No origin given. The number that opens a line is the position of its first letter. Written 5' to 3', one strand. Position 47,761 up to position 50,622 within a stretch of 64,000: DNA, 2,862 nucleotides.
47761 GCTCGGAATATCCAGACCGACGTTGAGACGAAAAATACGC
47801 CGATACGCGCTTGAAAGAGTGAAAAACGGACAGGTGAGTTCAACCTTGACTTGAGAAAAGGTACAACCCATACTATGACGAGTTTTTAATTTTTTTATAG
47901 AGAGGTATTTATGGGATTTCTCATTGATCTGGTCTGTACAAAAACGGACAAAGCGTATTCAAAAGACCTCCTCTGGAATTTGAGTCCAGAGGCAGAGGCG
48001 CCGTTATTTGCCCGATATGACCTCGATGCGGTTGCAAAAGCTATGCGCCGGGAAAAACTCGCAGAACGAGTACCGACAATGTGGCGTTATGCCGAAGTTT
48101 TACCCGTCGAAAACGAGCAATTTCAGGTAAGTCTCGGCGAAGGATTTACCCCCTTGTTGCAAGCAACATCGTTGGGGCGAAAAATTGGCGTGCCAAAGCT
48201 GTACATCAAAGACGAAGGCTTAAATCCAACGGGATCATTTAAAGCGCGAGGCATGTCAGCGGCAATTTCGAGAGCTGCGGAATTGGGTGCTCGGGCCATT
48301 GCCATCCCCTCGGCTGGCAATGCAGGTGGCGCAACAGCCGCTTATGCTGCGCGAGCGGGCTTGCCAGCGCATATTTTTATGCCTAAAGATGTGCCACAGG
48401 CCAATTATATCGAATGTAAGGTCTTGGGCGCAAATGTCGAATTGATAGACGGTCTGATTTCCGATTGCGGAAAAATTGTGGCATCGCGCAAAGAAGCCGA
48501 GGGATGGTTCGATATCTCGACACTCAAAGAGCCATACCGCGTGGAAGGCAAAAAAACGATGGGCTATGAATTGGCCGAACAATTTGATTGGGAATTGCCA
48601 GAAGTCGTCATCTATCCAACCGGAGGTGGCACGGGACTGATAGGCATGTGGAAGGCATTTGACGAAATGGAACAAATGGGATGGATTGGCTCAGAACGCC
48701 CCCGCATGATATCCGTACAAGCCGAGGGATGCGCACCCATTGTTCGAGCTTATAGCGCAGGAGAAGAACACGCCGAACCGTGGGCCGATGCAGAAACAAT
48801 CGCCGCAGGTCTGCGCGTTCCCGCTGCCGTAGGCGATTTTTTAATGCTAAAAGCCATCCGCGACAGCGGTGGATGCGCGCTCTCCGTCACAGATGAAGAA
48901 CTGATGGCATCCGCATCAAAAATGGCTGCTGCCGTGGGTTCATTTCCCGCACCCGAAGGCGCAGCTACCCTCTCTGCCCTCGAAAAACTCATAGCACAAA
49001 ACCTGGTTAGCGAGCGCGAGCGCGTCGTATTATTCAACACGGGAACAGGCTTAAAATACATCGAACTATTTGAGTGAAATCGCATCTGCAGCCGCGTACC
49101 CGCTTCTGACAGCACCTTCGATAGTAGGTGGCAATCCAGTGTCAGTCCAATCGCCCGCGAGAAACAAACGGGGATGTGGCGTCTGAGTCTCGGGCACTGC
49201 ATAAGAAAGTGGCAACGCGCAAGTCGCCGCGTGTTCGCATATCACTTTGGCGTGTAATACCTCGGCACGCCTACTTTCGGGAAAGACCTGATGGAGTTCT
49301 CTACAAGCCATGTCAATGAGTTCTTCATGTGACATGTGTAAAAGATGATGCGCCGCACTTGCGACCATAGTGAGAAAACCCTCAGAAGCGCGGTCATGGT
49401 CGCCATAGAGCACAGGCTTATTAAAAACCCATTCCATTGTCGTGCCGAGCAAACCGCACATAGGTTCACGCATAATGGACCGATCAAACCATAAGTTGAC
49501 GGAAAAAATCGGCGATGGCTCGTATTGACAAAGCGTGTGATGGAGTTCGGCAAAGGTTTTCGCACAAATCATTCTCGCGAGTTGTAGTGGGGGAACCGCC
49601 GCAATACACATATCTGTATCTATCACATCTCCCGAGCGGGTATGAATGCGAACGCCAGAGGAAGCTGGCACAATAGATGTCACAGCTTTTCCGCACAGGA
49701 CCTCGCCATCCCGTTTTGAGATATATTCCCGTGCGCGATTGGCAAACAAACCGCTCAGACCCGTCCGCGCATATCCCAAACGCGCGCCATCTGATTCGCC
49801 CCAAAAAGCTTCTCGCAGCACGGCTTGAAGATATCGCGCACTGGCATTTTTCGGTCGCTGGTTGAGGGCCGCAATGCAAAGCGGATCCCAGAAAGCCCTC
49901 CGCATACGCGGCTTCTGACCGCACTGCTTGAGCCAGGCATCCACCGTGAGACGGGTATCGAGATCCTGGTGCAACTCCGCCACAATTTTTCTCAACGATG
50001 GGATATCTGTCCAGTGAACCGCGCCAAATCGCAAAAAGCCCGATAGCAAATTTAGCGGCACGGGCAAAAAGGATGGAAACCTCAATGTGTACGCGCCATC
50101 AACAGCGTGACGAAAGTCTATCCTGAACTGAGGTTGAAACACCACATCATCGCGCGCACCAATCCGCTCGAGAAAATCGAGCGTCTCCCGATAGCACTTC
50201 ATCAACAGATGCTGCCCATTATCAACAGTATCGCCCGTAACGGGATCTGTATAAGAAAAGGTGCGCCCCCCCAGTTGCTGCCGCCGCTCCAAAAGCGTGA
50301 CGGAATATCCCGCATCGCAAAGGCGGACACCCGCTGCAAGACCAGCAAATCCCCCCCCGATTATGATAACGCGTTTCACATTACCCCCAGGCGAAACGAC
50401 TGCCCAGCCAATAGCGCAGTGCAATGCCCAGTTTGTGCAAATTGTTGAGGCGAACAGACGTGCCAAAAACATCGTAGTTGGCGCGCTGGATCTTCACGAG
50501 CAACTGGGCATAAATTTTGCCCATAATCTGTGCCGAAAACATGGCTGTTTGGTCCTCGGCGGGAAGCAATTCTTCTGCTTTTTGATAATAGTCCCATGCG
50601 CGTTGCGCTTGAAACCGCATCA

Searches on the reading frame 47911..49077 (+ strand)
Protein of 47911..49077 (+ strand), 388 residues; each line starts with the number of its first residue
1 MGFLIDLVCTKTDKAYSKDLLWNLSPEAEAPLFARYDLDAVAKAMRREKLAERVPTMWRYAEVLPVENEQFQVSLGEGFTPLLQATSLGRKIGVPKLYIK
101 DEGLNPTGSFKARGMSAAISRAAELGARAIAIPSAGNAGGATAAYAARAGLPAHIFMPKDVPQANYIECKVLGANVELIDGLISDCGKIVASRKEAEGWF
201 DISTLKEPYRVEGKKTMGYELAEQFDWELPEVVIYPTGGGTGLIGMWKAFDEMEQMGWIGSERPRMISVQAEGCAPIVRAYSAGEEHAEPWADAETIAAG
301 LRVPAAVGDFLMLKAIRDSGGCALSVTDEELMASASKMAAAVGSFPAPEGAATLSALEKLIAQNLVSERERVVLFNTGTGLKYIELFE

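Call 57: search_protein_families(library=pfam, proteins=[window:47911-49077:+], max_evalue=0.001)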
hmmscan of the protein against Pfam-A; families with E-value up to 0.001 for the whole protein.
window:47911-49077:+ (388 aa): 1 family
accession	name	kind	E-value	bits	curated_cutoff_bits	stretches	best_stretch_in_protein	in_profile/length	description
PF00291.31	PALP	-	3.3e-72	243.7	35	1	73-378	1-295/295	Pyridoxal-phosphate dependent enzyme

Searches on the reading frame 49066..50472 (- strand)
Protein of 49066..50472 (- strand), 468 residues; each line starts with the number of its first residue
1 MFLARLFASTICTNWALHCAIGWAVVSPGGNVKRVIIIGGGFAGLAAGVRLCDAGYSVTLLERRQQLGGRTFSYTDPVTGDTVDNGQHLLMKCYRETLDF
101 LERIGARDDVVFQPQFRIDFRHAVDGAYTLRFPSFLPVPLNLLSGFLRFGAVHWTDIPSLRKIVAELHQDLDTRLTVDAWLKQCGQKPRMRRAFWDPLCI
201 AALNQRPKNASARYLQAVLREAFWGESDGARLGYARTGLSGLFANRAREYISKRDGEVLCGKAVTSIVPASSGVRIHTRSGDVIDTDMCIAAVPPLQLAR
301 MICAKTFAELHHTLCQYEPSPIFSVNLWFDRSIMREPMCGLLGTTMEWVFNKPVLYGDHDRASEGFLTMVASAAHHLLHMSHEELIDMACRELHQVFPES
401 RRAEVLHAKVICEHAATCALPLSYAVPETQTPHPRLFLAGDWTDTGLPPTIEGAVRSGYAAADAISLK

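Call 57: search_protein_families(library=pfam, proteins=[window:49066-50472:-], max_evalue=0.001)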
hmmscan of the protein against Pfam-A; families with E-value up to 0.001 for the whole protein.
window:49066-50472:- (468 aa): 11 families
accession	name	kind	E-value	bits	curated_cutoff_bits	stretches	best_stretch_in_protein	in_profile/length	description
PF01593.30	Amino_oxidase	-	4.2e-45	155.3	19.8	1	42-465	1-442/443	Flavin containing amine oxidoreductase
PF13450.12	NAD_binding_8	-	3.8e-14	53.1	21.9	1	37-103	1-67/68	NAD(P)-binding Rossmann-like domain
PF01266.30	DAO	-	2.5e-11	44.1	27.9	1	34-268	1-176/353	FAD dependent oxidoreductase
PF07992.20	Pyr_redox_2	-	1e-08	35.4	26.1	1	34-78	2-41/291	Pyridine nucleotide-disulphide oxidoreductase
PF12831.13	FAD_oxidored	-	3.9e-07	30.2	27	1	35-101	2-68/416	FAD dependent oxidoreductase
PF00890.30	FAD_binding_2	-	1.6e-06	28.1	20.4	1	35-72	2-39/414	FAD binding domain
PF03486.20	HI0933_like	-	4e-05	23.6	50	1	34-69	2-37/244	HI0933-like protein Rossmann domain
PF00070.33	Pyr_redox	-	7.6e-05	23.6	22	1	34-70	1-36/82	Pyridine nucleotide-disulphide oxidoreductase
PF01494.25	FAD_binding_3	-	0.0002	21.1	22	1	34-66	3-35/349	FAD binding domain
PF13738.12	Pyr_redox_3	-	0.0006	19.6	30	0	36-68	1-33/305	Pyridine nucleotide-disulphide oxidoreductase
PF13454.12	NAD_binding_9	-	0.00091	19.7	21.8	0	36-77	1-46/155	FAD-NAD(P)-binding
